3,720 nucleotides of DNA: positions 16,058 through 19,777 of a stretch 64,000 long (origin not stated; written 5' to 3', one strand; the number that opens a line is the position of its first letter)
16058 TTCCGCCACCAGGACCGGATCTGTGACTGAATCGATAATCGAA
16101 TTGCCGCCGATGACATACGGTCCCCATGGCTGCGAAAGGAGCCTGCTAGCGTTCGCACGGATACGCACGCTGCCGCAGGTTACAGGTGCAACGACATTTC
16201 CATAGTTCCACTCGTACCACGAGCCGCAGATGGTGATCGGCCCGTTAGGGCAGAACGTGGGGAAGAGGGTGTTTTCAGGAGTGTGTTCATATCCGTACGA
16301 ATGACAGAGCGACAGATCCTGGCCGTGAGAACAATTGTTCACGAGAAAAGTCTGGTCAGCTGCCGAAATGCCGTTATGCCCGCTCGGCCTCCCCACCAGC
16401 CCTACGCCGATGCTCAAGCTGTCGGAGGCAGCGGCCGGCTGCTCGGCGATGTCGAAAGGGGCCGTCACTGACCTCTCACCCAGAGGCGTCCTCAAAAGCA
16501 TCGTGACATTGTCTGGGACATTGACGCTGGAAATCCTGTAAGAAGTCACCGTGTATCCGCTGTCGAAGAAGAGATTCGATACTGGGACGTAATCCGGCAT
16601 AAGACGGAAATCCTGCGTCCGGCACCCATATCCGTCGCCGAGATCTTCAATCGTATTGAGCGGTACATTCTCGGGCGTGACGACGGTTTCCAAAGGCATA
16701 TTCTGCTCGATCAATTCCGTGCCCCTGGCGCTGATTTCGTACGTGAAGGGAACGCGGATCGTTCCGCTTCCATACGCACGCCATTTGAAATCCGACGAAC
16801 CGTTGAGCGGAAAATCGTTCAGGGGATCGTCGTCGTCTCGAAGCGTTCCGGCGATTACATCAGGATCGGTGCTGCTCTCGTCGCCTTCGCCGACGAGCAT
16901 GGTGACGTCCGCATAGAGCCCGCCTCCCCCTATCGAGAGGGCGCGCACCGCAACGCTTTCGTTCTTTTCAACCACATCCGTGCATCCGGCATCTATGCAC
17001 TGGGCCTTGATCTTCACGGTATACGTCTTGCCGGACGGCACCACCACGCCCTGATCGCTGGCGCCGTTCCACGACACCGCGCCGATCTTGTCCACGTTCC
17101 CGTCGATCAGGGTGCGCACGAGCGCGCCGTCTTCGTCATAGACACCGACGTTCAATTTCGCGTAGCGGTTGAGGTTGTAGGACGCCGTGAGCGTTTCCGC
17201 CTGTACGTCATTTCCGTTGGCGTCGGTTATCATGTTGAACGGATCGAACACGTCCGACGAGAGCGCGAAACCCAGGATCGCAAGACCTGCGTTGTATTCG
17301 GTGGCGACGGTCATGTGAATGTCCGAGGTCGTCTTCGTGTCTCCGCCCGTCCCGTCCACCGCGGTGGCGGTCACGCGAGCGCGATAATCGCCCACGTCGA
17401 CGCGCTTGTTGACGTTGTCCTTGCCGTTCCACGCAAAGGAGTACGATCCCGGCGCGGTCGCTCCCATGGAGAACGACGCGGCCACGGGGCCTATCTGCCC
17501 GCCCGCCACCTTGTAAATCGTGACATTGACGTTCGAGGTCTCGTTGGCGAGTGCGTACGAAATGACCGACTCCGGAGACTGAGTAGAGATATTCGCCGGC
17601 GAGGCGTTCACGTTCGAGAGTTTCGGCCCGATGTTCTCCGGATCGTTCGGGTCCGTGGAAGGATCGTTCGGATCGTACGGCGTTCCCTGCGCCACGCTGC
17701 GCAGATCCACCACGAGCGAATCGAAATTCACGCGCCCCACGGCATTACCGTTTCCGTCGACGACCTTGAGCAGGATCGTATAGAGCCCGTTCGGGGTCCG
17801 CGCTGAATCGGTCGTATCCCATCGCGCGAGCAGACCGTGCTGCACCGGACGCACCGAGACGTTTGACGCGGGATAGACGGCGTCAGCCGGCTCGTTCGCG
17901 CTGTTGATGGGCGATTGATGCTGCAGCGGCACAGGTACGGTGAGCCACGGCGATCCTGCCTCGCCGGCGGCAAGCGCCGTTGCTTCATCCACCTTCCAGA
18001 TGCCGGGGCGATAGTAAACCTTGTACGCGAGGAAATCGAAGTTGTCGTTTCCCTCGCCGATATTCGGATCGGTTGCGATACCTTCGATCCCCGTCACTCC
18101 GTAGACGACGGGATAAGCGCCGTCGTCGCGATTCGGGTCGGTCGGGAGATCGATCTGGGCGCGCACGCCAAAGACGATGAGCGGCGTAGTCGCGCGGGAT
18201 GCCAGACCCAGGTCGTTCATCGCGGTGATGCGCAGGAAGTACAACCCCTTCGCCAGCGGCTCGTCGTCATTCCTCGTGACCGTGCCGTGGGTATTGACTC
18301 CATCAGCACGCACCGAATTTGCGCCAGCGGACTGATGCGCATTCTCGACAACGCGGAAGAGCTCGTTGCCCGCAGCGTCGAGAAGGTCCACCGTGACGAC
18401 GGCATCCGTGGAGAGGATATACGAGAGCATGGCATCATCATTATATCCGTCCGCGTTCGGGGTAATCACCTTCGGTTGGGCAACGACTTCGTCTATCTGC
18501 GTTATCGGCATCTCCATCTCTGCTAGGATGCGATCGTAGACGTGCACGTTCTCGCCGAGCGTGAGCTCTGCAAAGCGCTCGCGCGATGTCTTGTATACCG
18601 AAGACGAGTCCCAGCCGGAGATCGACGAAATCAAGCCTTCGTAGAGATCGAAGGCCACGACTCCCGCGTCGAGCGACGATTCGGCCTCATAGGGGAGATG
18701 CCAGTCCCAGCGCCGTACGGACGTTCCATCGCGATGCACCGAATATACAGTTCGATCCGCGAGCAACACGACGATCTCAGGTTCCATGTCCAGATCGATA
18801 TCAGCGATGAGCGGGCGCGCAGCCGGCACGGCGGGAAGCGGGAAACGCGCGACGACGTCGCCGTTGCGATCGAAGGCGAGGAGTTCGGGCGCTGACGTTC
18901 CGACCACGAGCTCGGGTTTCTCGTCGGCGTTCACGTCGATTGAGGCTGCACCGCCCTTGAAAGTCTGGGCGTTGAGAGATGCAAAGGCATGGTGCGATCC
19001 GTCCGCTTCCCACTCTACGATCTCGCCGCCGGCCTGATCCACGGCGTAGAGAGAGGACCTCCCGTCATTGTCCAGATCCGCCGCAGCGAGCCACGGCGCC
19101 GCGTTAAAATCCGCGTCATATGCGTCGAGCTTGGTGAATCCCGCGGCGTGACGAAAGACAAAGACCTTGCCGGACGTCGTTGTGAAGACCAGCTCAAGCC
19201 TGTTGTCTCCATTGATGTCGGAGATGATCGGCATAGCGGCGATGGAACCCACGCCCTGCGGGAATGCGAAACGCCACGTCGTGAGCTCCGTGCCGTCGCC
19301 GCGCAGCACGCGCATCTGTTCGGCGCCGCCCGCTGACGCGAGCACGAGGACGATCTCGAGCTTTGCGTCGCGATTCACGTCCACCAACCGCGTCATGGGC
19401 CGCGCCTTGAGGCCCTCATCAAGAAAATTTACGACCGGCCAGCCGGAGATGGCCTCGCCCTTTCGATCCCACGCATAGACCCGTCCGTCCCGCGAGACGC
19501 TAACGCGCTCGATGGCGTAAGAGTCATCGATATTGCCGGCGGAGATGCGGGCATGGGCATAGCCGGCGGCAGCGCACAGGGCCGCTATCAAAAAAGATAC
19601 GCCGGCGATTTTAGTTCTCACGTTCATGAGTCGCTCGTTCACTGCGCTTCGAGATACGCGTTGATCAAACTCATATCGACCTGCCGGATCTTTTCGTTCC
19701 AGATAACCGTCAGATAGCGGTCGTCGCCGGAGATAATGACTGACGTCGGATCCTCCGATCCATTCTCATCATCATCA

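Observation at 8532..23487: Three-gene operon S8 peptidase - about 3,200-aa FG-GAP/Ig/TSP3 surface protein - OmpA-like protein with overlapping stop/start codons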

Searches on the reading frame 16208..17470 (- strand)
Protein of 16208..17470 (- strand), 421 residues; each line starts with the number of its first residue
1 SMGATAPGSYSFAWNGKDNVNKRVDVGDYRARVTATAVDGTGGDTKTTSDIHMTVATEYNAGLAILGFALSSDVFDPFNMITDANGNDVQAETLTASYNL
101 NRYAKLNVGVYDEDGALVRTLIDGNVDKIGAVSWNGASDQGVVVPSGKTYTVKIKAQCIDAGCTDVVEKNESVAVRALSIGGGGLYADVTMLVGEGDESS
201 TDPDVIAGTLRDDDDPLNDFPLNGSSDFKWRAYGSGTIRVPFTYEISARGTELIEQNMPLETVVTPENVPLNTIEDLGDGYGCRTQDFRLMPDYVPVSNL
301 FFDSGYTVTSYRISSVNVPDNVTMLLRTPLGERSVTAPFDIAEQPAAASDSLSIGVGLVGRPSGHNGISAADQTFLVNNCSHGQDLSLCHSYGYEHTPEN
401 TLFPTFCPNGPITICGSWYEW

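Call 60: search_protein_families(library=pfam, proteins=[window:16208-17470:-], max_evalue=0.1)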
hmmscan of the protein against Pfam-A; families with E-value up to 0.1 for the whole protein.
window:16208-17470:- (421 aa): 1 family
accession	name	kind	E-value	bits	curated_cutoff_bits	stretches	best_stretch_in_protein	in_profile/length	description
PF13860.13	FlgD_ig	-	9.6e-14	51.6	27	2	95-157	13-76/79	FlgD Ig-like domain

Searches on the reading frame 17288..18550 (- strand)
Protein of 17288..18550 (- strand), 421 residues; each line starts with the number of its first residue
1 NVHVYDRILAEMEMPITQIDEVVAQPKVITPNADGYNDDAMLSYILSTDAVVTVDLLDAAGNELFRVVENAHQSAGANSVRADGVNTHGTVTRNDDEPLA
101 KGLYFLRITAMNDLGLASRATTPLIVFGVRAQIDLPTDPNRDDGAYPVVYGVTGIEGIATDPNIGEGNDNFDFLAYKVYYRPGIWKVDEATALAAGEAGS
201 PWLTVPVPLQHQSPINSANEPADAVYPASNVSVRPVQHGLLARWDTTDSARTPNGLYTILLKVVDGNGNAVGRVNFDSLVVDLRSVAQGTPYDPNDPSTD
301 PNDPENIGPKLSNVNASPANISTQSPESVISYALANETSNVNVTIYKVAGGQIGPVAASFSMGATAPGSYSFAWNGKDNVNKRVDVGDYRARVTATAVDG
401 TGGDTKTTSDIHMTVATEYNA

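Call 60: search_protein_families(library=pfam, proteins=[window:17288-18550:-], max_evalue=0.1)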
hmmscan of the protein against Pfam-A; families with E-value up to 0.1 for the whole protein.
window:17288-18550:- (421 aa): 4 families
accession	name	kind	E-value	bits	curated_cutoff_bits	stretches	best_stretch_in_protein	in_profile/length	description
PF13860.13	FlgD_ig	-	1.8e-15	57.1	27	2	323-396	7-76/79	FlgD Ig-like domain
PF13585.12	CHU_C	-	3.7e-06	27.4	27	1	26-111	4-73/86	CHU_C Type IX secretion signal domain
PF10029.15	DUF2271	-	0.024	14.8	27.3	0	364-398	71-105/136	Predicted periplasmic protein (DUF2271)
PF02801.28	Ketoacyl-synt_C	-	0.05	14.1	20.8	1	44-97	7-60/119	Beta-ketoacyl synthase, C-terminal domain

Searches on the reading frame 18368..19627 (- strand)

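Call 60: search_protein_families(library=pfam, proteins=[window:18368-19627:-], max_evalue=0.1)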
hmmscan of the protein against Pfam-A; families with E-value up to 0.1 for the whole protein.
window:18368-19627:- (420 aa): 7 families
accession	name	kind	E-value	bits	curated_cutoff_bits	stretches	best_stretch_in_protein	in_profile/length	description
PF13517.12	FG-GAP_3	-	7.7e-17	62.1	26.9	3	137-192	1-58/61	FG-GAP-like repeat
PF15907.11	Itfg2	-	1.1e-06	28.6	27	1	115-161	60-106/330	Integrin-alpha FG-GAP repeat-containing protein 2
PF16743.10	PliI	-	1.7e-05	24.9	27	0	79-105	62-88/123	Periplasmic lysozyme inhibitor of I-type lysozyme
PF01839.29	FG-GAP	-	6.3e-05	23.2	22.1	0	228-245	6-23/37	FG-GAP repeat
PF25292.1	Beta-prop_CGLA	-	0.019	14.9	26.8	0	273-307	35-67/316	Lambda-carrageenase beta-propeller domain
PF14783.12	BBS2_Mid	-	0.07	13.7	27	0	135-160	4-29/108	Ciliary BBSome complex subunit 2, middle region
PF02393.21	US22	-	0.089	13.3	35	0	108-158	42-95/124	US22 like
